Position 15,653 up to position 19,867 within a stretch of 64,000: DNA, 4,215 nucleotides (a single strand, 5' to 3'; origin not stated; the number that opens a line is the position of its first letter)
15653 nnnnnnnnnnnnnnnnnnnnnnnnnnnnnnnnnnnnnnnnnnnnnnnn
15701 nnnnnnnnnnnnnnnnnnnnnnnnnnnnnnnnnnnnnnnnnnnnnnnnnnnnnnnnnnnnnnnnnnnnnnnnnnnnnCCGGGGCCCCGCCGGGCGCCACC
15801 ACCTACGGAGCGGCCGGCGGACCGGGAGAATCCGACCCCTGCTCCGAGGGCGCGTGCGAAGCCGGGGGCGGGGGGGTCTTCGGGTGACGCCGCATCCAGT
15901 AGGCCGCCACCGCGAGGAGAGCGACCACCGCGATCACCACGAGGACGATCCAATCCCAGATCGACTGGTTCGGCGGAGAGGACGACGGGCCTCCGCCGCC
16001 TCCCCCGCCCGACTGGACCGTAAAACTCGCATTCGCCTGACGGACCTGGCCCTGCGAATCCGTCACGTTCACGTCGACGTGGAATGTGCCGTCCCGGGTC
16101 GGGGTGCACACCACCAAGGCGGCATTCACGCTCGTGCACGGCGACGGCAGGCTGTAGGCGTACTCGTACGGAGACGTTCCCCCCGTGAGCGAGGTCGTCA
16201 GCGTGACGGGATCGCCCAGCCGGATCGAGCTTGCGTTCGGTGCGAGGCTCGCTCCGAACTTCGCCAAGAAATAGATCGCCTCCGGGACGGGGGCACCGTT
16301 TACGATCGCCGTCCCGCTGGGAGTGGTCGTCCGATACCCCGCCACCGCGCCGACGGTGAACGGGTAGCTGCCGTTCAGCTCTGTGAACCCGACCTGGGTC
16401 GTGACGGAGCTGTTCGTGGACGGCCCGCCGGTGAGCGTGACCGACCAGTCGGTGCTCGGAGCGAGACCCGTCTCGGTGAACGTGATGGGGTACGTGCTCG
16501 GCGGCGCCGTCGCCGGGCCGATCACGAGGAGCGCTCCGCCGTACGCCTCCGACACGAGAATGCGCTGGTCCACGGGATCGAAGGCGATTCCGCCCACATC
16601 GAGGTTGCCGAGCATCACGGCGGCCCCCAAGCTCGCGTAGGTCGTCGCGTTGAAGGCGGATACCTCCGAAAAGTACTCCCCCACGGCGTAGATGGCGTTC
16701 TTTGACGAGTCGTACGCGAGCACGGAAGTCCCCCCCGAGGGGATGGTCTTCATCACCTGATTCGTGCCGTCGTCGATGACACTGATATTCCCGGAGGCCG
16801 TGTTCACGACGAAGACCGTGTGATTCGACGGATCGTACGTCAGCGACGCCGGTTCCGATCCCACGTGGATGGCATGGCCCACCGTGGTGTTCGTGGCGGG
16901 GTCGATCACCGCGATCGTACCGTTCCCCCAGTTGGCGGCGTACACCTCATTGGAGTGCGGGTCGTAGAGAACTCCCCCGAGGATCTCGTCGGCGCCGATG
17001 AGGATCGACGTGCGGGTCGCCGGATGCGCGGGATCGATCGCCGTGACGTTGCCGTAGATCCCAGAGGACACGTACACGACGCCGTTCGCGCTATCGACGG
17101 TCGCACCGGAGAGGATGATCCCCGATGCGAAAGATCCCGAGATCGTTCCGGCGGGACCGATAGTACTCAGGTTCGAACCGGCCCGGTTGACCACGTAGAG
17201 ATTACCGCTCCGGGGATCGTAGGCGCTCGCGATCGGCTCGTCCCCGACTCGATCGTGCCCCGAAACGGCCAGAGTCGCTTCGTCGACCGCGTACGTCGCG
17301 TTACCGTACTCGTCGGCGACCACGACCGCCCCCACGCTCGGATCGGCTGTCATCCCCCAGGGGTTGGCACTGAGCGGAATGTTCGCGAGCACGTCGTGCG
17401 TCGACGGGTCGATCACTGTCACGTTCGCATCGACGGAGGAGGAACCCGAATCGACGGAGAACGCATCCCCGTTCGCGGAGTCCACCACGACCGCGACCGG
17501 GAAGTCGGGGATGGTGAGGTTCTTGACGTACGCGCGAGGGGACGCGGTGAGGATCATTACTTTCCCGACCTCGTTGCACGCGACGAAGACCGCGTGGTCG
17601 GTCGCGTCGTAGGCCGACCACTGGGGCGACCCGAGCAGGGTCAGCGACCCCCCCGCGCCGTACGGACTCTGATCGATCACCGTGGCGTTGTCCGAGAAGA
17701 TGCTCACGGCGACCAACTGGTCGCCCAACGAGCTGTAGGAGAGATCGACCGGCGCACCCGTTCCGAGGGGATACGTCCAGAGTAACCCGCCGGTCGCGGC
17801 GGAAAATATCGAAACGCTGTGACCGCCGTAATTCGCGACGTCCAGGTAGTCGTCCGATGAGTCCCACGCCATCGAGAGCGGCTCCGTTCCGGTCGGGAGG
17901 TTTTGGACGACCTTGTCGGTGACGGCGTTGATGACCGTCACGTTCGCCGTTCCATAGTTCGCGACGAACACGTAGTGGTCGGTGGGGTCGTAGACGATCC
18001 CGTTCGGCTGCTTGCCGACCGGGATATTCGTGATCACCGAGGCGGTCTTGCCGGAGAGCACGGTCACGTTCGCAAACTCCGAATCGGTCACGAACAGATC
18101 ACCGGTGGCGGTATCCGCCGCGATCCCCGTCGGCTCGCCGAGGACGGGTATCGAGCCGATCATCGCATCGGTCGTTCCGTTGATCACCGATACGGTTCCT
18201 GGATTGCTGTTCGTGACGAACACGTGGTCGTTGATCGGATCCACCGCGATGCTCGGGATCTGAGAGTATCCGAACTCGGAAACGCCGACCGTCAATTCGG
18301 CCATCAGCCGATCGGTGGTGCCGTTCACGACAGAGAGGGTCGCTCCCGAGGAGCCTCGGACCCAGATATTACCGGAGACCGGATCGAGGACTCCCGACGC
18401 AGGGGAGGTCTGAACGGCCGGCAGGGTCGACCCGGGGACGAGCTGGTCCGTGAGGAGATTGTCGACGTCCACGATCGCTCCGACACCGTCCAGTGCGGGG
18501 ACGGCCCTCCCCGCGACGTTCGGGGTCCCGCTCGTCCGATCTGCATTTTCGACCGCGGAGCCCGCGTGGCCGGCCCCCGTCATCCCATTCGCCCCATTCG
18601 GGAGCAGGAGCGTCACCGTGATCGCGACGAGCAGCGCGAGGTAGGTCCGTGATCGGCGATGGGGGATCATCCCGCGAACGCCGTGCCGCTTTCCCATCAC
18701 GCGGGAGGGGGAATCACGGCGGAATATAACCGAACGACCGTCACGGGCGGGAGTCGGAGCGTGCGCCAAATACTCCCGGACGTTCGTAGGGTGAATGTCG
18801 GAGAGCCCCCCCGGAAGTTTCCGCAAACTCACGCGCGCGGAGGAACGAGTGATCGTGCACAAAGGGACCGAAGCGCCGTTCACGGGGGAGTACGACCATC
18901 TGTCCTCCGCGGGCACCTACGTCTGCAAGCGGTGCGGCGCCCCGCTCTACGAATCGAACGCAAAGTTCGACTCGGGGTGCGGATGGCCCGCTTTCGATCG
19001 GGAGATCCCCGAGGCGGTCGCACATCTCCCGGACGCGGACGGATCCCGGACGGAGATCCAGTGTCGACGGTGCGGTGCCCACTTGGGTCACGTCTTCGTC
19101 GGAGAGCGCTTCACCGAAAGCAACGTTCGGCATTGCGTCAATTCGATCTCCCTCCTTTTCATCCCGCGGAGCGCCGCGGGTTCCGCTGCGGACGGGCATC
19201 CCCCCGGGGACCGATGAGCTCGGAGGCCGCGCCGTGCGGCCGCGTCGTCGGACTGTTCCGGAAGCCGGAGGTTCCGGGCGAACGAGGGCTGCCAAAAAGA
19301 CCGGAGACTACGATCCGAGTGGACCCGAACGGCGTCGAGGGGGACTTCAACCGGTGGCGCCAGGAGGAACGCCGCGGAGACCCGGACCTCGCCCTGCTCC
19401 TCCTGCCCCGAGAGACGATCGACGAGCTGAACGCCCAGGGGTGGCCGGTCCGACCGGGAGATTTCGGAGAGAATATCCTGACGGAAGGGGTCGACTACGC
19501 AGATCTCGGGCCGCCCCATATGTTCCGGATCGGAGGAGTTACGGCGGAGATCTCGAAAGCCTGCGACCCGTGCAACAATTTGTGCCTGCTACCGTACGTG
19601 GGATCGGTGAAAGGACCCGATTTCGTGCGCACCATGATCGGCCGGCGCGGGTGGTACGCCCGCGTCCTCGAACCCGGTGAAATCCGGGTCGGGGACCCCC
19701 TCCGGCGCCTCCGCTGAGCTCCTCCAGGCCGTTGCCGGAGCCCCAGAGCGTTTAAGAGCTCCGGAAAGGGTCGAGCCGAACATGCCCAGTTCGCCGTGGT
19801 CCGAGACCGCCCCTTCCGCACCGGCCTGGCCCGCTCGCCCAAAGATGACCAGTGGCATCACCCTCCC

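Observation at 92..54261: One ~80-aa extracellular module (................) in over 30 copies on three unrelated head domains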

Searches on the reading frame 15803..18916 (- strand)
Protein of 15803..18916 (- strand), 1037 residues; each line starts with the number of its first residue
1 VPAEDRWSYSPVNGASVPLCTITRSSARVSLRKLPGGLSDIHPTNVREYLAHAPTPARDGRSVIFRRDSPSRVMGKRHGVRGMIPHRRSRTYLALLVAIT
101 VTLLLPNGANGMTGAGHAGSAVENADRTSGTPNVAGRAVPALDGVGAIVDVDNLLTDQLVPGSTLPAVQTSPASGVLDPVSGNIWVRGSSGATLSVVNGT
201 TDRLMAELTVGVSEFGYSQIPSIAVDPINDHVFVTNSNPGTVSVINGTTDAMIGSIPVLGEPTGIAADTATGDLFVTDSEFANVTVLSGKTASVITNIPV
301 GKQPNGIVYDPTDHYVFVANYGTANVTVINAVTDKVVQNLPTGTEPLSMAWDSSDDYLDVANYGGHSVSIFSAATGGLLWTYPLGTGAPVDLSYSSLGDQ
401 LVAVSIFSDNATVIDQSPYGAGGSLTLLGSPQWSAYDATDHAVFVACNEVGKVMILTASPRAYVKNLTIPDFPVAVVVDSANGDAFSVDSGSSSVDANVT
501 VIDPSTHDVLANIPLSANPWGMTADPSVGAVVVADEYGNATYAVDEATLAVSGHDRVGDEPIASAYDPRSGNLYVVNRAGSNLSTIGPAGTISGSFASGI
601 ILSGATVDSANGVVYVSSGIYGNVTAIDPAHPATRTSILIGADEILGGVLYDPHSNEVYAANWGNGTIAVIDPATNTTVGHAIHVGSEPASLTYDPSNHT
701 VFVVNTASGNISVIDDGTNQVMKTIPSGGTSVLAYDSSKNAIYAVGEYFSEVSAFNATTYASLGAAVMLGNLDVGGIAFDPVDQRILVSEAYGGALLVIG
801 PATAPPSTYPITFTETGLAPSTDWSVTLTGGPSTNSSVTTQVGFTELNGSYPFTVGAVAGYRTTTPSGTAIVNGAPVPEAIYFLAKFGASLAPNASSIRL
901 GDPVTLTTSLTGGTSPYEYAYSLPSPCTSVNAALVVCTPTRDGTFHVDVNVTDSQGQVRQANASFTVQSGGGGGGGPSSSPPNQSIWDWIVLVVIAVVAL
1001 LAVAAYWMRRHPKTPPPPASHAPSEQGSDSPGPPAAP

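Call 9: search_protein_families(library=pfam, proteins=[window:15803-18916:-], max_evalue=0.01)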
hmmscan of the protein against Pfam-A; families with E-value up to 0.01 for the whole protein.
window:15803-18916:- (1037 aa): 10 families
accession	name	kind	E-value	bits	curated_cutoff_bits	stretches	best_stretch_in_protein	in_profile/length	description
PF25174.1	Beta-prop_THOC3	-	2.6e-12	46.8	305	1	186-405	18-232/272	THOC3 beta-propeller domain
PF10282.15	Lactonase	-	2.8e-09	37.1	21.7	0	260-337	37-121/344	Lactonase, 7-bladed beta-propeller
PF21783.3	YNCE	-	2.7e-08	33.9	27.1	1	657-725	41-108/339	YNCE-like beta-propeller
PF23414.1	Beta-prop_EML_2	-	5.8e-06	26.3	90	0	265-372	4-109/266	Echinoderm microtubule-associated protein second beta-propeller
PF16819.11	DUF5074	-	1.3e-05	24.9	27.2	0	697-734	152-188/353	Domain of unknown function (DUF5074)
PF03646.20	FlaG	-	0.00026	21.5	23.8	0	710-727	64-81/101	FlaG protein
PF02239.22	Cytochrom_D1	-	0.00031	19.8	25.5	0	272-375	4-108/368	Cytochrome D1 heme domain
PF01436.27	NHL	-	0.00047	20.5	20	0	259-280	1-21/28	NHL repeat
PF00801.26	PKD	-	0.001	19.5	23.5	1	889-959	2-73/80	PKD domain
PF01731.26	Arylesterase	-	0.0021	18.7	21.3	0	302-329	54-81/86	Arylesterase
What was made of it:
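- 15803..18670 (-): g4: a long YVTN-repeat region (about 660 aa, enough for two propellers), then 1 module, a PKD-like domain, a TM anchor and a Pro-rich cytoplasmic tail. PKD PF00801, 19.5 bits, below threshold, at 16040-16252 (call 9).
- On PKD domain: The g4 segment at 16040-16252 after the module gives 19.5 bits against a cut-off of 23.5 (call 9).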

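Call 10: search_protein_families(library=ncbifam, proteins=[window:15803-18916:-], max_evalue=0.01)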
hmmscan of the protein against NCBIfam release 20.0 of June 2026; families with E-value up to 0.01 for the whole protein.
window:15803-18916:- (1037 aa): 9 families
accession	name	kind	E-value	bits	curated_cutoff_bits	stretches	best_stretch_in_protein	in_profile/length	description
TIGR03866.1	PQQ_ABC_repeats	subfamily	2.3e-47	161.6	287.3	4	228-351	9-132/310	PQQ-dependent catabolism-associated beta-propeller protein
TIGR02276.1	beta_rpt_yvtn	repeat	1.7e-38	130.3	27.85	6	227-267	1-41/42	beta-propeller repeat protein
NF052280.1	7_blade_YncE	equivalog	6.2e-23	81.1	400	3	193-354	151-309/338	7-bladed beta-propeller protein YncE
NF052340.1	hydrazine_beta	equivalog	8e-19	67.9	560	4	652-729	41-117/372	hydrazine synthase subunit beta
NF052460.1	L-NosZ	equivalog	3.2e-14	52.3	700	2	185-357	58-229/480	clade III lactonase-type nitrous-oxide reductase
NF052342.1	hydrazine_BC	exception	2.5e-11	42.5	1250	3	658-763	53-160/690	hydrazine synthase subunit beta-gamma fusion subunit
NF048007.1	MmpL3Stblzr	equivalog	8.5e-11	41.6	600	2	210-299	41-130/366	MmpL3/TtfA transport complex stabilizer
NF053768.1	CIS12_fam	equivalog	4.9e-05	22.2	860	0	223-334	91-201/715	CIS12 family contractile injection system protein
NF038015.2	AztD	exception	0.0065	15.2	400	0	610-726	183-293/356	zinc metallochaperone AztD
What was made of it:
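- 15803..18670 (-): TIGR02276, E 2e-38, six stretches (call 10).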

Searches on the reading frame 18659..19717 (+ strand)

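Call 31: search_protein_families(library=pfam, proteins=[window:18659-19717:+], max_evalue=0.001)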
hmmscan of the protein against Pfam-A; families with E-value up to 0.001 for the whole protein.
window:18659-19717:+ (352 aa): 1 family
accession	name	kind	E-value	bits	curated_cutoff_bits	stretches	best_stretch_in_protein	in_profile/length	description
PF03473.23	MOSC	-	2.2e-21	76.5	22.7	1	237-348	3-119/120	MOSC domain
